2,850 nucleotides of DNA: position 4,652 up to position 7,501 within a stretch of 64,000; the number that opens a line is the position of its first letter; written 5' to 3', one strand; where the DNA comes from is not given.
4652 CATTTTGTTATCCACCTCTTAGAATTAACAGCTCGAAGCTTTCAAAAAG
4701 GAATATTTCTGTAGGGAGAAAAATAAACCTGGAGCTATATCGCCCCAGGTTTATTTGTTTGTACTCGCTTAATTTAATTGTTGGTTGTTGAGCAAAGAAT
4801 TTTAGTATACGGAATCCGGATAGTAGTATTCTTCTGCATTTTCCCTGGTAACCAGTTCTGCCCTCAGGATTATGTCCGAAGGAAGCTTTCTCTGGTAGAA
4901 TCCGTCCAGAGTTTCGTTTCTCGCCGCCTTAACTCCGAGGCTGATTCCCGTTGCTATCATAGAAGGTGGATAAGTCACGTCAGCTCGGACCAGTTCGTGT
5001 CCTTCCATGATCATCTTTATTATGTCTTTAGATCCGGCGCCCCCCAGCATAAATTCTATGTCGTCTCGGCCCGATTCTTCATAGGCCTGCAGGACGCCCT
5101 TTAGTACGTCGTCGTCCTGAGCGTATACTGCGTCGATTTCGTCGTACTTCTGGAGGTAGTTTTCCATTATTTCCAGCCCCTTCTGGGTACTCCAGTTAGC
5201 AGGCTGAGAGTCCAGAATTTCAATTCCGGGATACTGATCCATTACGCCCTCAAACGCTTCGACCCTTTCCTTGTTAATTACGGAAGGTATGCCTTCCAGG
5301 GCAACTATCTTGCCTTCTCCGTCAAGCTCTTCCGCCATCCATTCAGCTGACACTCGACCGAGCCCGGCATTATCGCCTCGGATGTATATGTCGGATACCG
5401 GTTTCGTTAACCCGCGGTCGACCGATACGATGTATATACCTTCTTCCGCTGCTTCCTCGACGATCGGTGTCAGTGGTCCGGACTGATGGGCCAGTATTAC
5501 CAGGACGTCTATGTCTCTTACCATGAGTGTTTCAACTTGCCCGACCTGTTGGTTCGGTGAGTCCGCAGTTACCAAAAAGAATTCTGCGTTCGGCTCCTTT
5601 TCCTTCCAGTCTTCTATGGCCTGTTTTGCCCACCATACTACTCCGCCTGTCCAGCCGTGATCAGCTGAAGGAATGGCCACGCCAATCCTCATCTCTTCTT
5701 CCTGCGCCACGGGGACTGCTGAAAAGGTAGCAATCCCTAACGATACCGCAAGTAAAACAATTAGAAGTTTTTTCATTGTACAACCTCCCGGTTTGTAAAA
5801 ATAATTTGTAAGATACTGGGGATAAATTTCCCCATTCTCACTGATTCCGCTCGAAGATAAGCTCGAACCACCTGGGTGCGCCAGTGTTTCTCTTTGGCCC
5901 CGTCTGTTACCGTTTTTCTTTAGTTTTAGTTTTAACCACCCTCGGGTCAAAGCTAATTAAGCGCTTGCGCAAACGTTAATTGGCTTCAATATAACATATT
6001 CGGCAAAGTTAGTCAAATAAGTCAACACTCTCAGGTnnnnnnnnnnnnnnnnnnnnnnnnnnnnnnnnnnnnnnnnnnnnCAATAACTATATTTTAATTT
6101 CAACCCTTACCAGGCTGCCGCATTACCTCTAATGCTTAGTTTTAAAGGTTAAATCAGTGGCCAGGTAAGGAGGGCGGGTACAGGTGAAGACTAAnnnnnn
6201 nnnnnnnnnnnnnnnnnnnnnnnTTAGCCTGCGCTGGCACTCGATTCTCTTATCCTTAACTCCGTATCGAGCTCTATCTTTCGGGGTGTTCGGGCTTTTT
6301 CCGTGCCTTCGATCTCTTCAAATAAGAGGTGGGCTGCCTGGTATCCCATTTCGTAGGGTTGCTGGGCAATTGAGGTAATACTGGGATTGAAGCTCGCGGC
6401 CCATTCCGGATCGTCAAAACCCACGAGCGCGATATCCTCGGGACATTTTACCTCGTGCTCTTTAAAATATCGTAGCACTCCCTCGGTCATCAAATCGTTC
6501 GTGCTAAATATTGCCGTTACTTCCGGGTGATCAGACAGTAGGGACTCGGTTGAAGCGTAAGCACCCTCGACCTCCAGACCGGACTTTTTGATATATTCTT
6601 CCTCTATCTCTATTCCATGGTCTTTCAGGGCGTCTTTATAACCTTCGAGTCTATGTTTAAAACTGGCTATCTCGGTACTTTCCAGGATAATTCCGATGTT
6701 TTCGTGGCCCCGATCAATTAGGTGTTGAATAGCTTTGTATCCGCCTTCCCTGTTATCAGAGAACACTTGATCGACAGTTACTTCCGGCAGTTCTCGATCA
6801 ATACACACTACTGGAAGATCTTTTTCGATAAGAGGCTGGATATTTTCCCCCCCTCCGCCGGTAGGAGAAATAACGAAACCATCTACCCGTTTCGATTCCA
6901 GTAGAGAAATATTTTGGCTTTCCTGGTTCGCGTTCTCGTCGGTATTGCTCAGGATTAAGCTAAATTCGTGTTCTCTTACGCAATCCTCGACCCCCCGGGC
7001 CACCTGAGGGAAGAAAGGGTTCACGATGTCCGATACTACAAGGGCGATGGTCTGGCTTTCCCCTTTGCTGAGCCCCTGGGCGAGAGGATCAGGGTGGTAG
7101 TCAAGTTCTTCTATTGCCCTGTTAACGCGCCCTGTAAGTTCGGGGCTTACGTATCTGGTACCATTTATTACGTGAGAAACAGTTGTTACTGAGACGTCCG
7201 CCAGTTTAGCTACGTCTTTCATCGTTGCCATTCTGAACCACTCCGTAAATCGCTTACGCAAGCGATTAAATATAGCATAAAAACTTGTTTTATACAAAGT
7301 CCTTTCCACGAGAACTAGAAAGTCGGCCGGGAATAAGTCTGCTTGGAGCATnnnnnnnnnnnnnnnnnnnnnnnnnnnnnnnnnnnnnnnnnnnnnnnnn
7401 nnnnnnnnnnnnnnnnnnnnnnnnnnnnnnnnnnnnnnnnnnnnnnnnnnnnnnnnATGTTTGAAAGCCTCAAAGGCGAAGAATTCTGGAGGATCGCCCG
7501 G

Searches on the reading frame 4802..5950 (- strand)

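Call 84: search_protein_families(library=pfam, proteins=[window:4802-5950:-], max_evalue=0.00001)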
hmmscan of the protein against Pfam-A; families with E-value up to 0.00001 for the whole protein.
window:4802-5950:- (382 aa): 1 family
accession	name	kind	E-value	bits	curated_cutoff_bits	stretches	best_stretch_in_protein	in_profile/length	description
PF13407.12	Peripla_BP_4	-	8.8e-41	140.6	35.1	1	89-318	1-230/258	Periplasmic binding protein domain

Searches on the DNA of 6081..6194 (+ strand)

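Call 16: build_rna_model(alignment_id=A1, structure=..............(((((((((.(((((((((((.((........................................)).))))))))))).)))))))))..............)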
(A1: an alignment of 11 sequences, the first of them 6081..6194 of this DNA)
Model R1 built from alignment A1 (11 sequences, 116 columns); structure: as given.
model positions 114; base pairs 22; branch points 0; effective number of sequences 2.68; information 0.59 bits per position. Calibrated on 0.2 Mb of random sequence (short: E-values are rough).
structure used (alignment columns):
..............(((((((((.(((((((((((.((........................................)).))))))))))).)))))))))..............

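Call 17: search_with_rna_model(model_id=R1, sources=[window, L006, L008, L016, L018, L019, L022, L025, L026, L029, L031, L032, L033, L036, L038, L042, L049, L050, L052, L053, L054, L056, L057, L059, L060, L061, L062, L066, L069, L071, L074, L076], max_evalue=0.01, make_alignment=true)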
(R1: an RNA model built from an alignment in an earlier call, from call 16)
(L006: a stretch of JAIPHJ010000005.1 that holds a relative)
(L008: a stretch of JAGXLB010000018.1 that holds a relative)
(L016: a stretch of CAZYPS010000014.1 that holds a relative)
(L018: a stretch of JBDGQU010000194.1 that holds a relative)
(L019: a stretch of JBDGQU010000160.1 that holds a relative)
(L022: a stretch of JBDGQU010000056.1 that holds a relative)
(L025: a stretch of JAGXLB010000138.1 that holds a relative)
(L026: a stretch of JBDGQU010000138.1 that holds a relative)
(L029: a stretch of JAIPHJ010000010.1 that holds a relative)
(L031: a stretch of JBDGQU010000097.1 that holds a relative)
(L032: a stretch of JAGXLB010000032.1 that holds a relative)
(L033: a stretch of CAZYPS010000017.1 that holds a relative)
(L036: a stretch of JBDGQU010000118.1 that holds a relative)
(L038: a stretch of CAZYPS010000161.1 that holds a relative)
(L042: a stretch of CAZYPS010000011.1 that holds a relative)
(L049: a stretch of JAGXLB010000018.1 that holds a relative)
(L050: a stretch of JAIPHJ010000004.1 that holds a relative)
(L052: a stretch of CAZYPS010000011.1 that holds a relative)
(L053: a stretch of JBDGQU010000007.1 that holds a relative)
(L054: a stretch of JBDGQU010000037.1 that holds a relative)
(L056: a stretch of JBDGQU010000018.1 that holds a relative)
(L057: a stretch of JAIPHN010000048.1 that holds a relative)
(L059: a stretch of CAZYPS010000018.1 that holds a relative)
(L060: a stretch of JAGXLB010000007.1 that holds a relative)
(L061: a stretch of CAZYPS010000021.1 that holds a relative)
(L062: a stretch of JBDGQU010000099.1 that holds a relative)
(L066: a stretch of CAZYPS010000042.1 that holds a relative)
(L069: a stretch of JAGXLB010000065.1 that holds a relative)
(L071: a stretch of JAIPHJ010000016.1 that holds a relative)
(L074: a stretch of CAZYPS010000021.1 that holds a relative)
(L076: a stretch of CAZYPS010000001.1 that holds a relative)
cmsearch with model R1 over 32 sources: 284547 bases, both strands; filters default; matches with E-value up to 0.01: 89.
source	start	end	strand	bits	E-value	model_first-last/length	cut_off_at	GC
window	24478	24591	-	122.2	1.1e-30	1-114/114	no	0.45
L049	3458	3572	-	118.6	1.1e-29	1-114/114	no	0.44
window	25463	25576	+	117.1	2.9e-29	1-114/114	no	0.46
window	14008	14122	+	115.5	8.2e-29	1-114/114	no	0.42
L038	205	318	+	113.4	3.2e-28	1-114/114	no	0.46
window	45858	45971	+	112.2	6.6e-28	1-114/114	no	0.45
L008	3696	3809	-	110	2.8e-27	1-114/114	no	0.5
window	50207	50319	+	107.8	1.1e-26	1-114/114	no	0.47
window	12580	12694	+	107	1.9e-26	1-114/114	no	0.47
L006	155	268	+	102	4.6e-25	1-114/114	no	0.46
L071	6347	6461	-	101.9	5.1e-25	1-114/114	no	0.49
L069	2966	3079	+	101.5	6.6e-25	1-114/114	no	0.51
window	29618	29731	+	101.2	7.6e-25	1-114/114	no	0.46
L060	1595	1709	-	100.6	1.2e-24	1-114/114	no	0.5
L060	6060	6174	+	99.9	1.8e-24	1-114/114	no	0.49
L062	5363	5477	-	97.4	8.8e-24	1-114/114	no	0.5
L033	4554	4668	-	93.9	8.3e-23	1-114/114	no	0.45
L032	6926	7040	+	93.2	1.3e-22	1-114/114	no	0.53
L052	1262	1376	-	93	1.5e-22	1-114/114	no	0.49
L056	3780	3894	+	92.1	2.8e-22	1-114/114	no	0.44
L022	7492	7606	+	91.6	3.6e-22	1-114/114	no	0.5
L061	3767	3881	-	91.5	3.9e-22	1-114/114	no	0.43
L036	3744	3858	-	90.8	6.1e-22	1-114/114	no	0.5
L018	2828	2942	+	89.7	1.3e-21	1-114/114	no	0.45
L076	108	222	+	87.6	4.8e-21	1-114/114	no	0.43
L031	4368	4482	-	86.8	8.3e-21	1-114/114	no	0.48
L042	5990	6104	+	85.7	1.6e-20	1-114/114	no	0.5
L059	4651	4765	-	84.8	2.9e-20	1-114/114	no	0.5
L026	1667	1781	-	83.8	5.6e-20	1-114/114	no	0.46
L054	2583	2697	+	83.4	7.3e-20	1-114/114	no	0.47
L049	554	666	-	82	1.8e-19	1-114/114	no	0.48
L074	1991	2105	-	80.1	6.1e-19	1-114/114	no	0.44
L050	4723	4837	-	79.2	1.1e-18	1-114/114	no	0.47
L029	3441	3554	+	78.7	1.5e-18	1-114/114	no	0.52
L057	3864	3977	+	78.7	1.5e-18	1-114/114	no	0.52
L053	364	478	-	78.7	1.5e-18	1-114/114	no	0.48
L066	4991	5106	+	76.4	6.4e-18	1-114/114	no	0.5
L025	3190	3305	+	75.5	1.1e-17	1-114/114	no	0.42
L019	819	921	+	69.8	4.5e-16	1-102/114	3'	0.54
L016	4567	4683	+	69.2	6.4e-16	1-114/114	no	0.41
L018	5402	5516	+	56.2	2.7e-12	1-114/114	no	0.42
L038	205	318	-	52.7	2.6e-11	1-114/114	no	0.46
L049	3458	3572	+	52.2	3.6e-11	1-114/114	no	0.44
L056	3780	3894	-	51.4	5.9e-11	1-114/114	no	0.44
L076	108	222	-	49.2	2.4e-10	1-114/114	no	0.43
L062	5363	5477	+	47.7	6.4e-10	1-114/114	no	0.5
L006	155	268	-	47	9.7e-10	1-114/114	no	0.46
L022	7492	7606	-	45.3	3e-09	1-114/114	no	0.5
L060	6060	6174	-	44.2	5.9e-09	1-114/114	no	0.49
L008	3696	3809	+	44.1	6.3e-09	1-114/114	no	0.5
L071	6347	6461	+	43.8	7.6e-09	1-114/114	no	0.49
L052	1262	1376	+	42.9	1.3e-08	1-114/114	no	0.49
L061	3767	3881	+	41.6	3.2e-08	1-114/114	no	0.43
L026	1667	1781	+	41.4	3.6e-08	1-114/114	no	0.46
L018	2828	2942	-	40.8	5.2e-08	1-114/114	no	0.45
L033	4554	4668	+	40.8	5.2e-08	1-114/114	no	0.45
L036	3744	3858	+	40.4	6.8e-08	1-114/114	no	0.5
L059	4651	4765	+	40.2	7.7e-08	1-114/114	no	0.5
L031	4368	4482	+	39.7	1.1e-07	1-114/114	no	0.48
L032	6926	7040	-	39.3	1.4e-07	1-114/114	no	0.53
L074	1991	2105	+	37.7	3.8e-07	1-114/114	no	0.44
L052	4614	4727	-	36.5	8.5e-07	1-114/114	no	0.52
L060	1595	1709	+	36.1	1.1e-06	1-114/114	no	0.5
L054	2583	2697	-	35.8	1.3e-06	1-114/114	no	0.47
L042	5990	6104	-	35.5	1.6e-06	1-114/114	no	0.5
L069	2966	3079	-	35.4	1.7e-06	1-114/114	no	0.51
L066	4991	5106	-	33.2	6.8e-06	1-114/114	no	0.5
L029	3441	3554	-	33.1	7.4e-06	1-114/114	no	0.52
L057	3864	3977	-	33.1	7.4e-06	1-114/114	no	0.52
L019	819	919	-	31.7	1.9e-05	15-114/114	no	0.53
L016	4567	4683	-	29.4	8e-05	1-114/114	no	0.41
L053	364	478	+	29.3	8.3e-05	1-114/114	no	0.48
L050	4723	4835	+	28.7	0.00013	1-114/114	no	0.48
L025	3181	3305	-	27.2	0.00033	1-114/114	no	0.42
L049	554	666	+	25.9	0.00075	1-114/114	no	0.48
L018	5402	5516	-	23.9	0.0028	1-114/114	no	0.42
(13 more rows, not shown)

Alignment A2: 89 matches aligned to the model, 171 columns, each read 5' to 3' on its own strand. Consensus structure (alignment columns), stored with it:
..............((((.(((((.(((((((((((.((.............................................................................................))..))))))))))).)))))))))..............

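Call 29: search_with_rna_model(model_id=R1, sources=[window, L006, L008, L016, L018, L019, L022, L025, L026, L029, L031, L032, L033, L036, L038, L042, L049, L050, L052, L053, L054, L056, L057, L059, L060, L061, L062, L066, L069, L071, L074, L076], max_evalue=1e-11, make_alignment=true)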
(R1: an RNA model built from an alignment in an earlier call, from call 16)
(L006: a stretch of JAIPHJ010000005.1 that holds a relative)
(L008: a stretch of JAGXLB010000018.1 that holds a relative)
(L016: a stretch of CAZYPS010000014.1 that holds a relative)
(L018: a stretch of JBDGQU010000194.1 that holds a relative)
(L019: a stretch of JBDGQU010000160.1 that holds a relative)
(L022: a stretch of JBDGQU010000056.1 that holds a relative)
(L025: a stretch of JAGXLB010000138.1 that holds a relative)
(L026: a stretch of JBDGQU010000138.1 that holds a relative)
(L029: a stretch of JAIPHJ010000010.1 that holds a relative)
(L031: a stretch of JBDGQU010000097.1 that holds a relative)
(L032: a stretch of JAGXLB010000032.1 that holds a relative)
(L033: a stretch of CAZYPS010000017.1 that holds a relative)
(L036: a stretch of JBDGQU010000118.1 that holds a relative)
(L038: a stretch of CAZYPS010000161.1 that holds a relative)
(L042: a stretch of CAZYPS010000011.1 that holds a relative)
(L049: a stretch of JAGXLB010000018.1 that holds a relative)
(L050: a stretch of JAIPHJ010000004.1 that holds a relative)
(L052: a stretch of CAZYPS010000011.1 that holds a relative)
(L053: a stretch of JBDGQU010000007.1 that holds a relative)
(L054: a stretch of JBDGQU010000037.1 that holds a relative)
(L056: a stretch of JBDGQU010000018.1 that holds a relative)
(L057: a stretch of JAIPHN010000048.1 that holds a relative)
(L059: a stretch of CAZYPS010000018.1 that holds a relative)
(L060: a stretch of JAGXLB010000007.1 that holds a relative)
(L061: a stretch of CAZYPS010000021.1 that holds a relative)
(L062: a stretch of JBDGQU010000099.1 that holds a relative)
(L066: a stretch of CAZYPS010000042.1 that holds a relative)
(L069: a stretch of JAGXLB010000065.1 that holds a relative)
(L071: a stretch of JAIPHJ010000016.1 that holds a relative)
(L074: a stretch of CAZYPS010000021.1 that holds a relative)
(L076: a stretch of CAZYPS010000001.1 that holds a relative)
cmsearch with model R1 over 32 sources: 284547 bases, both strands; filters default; matches with E-value up to 1e-11: 45.
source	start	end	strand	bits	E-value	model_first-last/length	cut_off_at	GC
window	24478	24591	-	122.2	1.1e-30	1-114/114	no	0.45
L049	3458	3572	-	118.6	1.1e-29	1-114/114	no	0.44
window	25463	25576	+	117.1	2.9e-29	1-114/114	no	0.46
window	14008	14122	+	115.5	8.2e-29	1-114/114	no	0.42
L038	205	318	+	113.4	3.2e-28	1-114/114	no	0.46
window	45858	45971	+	112.2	6.6e-28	1-114/114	no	0.45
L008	3696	3809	-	110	2.8e-27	1-114/114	no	0.5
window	50207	50319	+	107.8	1.1e-26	1-114/114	no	0.47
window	12580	12694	+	107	1.9e-26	1-114/114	no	0.47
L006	155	268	+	102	4.6e-25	1-114/114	no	0.46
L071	6347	6461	-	101.9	5.1e-25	1-114/114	no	0.49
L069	2966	3079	+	101.5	6.6e-25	1-114/114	no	0.51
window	29618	29731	+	101.2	7.6e-25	1-114/114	no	0.46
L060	1595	1709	-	100.6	1.2e-24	1-114/114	no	0.5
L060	6060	6174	+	99.9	1.8e-24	1-114/114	no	0.49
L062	5363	5477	-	97.4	8.8e-24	1-114/114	no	0.5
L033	4554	4668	-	93.9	8.3e-23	1-114/114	no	0.45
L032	6926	7040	+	93.2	1.3e-22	1-114/114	no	0.53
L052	1262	1376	-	93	1.5e-22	1-114/114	no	0.49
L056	3780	3894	+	92.1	2.8e-22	1-114/114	no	0.44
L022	7492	7606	+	91.6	3.6e-22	1-114/114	no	0.5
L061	3767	3881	-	91.5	3.9e-22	1-114/114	no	0.43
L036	3744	3858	-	90.8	6.1e-22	1-114/114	no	0.5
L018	2828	2942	+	89.7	1.3e-21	1-114/114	no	0.45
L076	108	222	+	87.6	4.8e-21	1-114/114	no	0.43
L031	4368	4482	-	86.8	8.3e-21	1-114/114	no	0.48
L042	5990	6104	+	85.7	1.6e-20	1-114/114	no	0.5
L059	4651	4765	-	84.8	2.9e-20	1-114/114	no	0.5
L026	1667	1781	-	83.8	5.6e-20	1-114/114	no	0.46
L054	2583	2697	+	83.4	7.3e-20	1-114/114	no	0.47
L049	554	666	-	82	1.8e-19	1-114/114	no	0.48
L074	1991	2105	-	80.1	6.1e-19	1-114/114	no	0.44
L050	4723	4837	-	79.2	1.1e-18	1-114/114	no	0.47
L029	3441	3554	+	78.7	1.5e-18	1-114/114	no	0.52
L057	3864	3977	+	78.7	1.5e-18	1-114/114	no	0.52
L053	364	478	-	78.7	1.5e-18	1-114/114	no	0.48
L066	4991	5106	+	76.4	6.4e-18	1-114/114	no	0.5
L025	3190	3305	+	75.5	1.1e-17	1-114/114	no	0.42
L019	819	921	+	69.8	4.5e-16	1-102/114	3'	0.54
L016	4567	4683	+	69.2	6.4e-16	1-114/114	no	0.41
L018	5402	5516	+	56.2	2.7e-12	1-114/114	no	0.42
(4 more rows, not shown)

Alignment A3: 45 matches aligned to the model, 119 columns, each read 5' to 3' on its own strand. Consensus structure (alignment columns), stored with it:
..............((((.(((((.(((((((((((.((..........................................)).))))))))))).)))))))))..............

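Call 50: search_with_rna_model(model_id=R1, sources=[L077, L079, L080, L081, L082, L083, L084, L085, L086, L087, L088, L089, L090, L091, L092, L093, L094], max_evalue=0.001)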
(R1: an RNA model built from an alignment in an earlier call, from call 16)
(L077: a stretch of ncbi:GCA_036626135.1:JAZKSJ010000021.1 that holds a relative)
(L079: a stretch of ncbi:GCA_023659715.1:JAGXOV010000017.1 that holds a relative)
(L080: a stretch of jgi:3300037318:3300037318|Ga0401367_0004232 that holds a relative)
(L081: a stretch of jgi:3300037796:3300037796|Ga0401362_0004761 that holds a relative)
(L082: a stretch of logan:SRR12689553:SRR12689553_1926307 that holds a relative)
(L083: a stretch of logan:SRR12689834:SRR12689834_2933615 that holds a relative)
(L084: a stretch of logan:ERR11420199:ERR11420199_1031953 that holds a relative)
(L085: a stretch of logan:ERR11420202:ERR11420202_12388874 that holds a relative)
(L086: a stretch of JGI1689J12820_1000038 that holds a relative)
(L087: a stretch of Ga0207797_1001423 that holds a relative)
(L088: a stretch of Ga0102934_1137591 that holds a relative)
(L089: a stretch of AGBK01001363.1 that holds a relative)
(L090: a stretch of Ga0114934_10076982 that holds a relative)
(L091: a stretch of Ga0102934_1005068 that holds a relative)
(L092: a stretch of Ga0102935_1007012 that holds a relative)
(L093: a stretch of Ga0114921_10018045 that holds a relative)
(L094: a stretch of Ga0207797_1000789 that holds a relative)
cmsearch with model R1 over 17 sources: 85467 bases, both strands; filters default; matches with E-value up to 0.001: 9.
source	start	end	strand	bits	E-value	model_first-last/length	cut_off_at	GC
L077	3564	3677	+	122.2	3.2e-31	1-114/114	no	0.45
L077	2579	2692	-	117.1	8.6e-30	1-114/114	no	0.46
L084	852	965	+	109.7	1e-27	1-114/114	no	0.48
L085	660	773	+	109.7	1e-27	1-114/114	no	0.48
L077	3564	3677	-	50.1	4.2e-11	1-114/114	no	0.45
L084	852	965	-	48.7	1e-10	1-114/114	no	0.48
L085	660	773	-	48.7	1e-10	1-114/114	no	0.48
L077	2579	2692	+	46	5.6e-10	1-114/114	no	0.46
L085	1361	1404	-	30.5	1.2e-05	71-114/114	5'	0.41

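Call 57: search_with_rna_model(model_id=R1, sources=[L166, L167, L168, L169], max_evalue=0.01)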
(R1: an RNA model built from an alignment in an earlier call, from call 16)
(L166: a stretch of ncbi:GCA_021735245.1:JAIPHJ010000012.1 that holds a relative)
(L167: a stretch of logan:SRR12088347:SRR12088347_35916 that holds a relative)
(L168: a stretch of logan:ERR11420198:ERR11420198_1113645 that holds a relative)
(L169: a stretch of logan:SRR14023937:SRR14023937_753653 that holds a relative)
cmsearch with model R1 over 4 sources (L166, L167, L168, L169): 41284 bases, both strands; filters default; matches with E-value up to 0.01: 1.
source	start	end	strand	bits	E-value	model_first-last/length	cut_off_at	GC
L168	1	64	-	41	6.6e-09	1-63/114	3'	0.44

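Call 76: search_with_rna_model(model_id=R1, sources=[L170, L171, L172], max_evalue=0.01)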
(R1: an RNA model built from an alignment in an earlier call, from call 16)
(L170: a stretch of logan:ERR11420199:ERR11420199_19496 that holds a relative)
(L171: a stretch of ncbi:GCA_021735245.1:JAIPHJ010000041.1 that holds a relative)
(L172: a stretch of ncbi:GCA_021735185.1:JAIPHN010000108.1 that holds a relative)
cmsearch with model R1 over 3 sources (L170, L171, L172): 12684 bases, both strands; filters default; matches with E-value up to 0.01: 3.
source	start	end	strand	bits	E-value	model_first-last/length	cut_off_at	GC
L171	2771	2883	+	41.2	1.9e-09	1-114/114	no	0.45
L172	2771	2883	+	41.2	1.9e-09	1-114/114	no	0.45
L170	1496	1543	-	35.8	6e-08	67-114/114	5'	0.46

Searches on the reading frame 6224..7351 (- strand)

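Call 84: search_protein_families(library=pfam, proteins=[window:6224-7351:-], max_evalue=0.00001)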
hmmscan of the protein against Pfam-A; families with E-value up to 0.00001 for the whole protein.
window:6224-7351:- (375 aa): 4 families
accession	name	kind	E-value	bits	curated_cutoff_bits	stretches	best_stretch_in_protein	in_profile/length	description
PF00532.27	Peripla_BP_1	-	1.3e-36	127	22.2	1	100-354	2-272/281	Periplasmic binding proteins and sugar binding domain of LacI family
PF13377.12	Peripla_BP_3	-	1.1e-33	117.1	26.5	1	208-371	1-167/167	Periplasmic binding protein-like domain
PF13407.12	Peripla_BP_4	-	4.9e-28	98.8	35.1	1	102-350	1-257/258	Periplasmic binding protein domain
PF00356.27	LacI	-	3.1e-19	68.9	27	1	43-88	1-46/46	Bacterial regulatory proteins, lacI family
